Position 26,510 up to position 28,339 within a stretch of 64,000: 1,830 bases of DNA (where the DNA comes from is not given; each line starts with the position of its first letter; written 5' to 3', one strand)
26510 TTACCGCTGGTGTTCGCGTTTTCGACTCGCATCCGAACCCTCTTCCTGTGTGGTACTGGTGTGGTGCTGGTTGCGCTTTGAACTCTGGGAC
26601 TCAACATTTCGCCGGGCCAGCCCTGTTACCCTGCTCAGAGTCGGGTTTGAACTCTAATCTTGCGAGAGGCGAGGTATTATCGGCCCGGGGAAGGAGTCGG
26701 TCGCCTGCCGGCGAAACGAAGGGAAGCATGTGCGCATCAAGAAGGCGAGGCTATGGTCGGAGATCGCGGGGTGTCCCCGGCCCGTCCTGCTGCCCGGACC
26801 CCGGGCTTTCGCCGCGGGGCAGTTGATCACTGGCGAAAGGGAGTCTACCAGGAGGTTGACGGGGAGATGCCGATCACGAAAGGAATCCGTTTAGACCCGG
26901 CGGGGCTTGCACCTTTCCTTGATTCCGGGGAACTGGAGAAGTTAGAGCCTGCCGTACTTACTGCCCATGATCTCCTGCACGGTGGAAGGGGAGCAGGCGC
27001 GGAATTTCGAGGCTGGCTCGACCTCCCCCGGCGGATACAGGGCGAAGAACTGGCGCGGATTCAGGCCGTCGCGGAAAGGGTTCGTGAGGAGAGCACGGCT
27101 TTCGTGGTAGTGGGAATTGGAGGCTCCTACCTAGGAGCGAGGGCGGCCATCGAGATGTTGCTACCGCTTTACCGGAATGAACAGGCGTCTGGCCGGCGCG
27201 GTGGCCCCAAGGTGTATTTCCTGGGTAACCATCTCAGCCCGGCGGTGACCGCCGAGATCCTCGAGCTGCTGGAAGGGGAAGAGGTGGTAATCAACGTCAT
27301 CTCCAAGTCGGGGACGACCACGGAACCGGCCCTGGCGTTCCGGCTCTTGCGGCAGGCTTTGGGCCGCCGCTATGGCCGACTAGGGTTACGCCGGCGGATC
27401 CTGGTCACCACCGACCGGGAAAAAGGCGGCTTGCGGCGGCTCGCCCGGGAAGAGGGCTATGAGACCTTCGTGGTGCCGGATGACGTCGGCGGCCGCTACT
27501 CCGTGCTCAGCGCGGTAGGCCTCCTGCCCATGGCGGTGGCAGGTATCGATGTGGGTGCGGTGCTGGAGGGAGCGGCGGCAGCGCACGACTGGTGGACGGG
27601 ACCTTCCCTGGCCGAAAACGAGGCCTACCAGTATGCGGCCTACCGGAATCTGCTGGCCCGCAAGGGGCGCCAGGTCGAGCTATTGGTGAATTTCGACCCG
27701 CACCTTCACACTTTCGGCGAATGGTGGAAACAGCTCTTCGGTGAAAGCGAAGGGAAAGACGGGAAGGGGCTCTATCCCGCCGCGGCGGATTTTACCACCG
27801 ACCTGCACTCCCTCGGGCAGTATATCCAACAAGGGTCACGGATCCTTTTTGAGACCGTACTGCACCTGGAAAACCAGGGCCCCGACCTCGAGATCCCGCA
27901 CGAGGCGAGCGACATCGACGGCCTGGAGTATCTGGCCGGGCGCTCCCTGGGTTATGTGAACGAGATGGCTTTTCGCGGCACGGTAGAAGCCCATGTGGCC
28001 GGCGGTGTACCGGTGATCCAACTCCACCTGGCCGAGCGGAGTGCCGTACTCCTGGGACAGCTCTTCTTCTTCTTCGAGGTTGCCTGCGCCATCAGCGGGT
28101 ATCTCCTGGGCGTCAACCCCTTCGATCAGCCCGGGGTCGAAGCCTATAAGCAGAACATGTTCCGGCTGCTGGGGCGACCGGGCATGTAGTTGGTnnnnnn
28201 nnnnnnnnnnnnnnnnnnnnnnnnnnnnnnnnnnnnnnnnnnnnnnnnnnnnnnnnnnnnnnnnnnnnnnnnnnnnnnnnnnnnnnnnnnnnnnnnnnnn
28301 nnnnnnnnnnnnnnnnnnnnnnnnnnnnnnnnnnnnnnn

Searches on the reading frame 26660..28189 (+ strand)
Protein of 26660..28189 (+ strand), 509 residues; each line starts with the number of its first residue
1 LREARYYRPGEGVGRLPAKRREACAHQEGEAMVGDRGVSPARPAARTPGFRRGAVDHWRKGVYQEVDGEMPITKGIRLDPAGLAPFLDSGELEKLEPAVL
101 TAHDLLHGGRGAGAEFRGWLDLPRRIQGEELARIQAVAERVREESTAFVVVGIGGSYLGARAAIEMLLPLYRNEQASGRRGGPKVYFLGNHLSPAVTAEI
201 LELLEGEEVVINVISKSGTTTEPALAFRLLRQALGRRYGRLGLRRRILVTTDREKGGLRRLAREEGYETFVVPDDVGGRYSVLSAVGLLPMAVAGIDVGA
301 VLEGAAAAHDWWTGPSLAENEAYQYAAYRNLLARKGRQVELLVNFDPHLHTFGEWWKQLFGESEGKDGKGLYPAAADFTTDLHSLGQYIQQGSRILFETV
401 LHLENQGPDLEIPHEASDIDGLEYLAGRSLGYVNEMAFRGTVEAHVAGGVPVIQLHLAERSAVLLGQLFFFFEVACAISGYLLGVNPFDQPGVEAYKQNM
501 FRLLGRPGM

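Call 67: search_protein_families(library=pfam, proteins=[window:26660-28189:+], max_evalue=0.00001)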
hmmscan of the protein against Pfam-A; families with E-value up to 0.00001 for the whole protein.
window:26660-28189:+ (509 aa): 1 family
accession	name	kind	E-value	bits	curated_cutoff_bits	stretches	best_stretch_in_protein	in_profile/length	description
PF00342.24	PGI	-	4.8e-21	75.4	22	1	146-498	97-460/486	Phosphoglucose isomerase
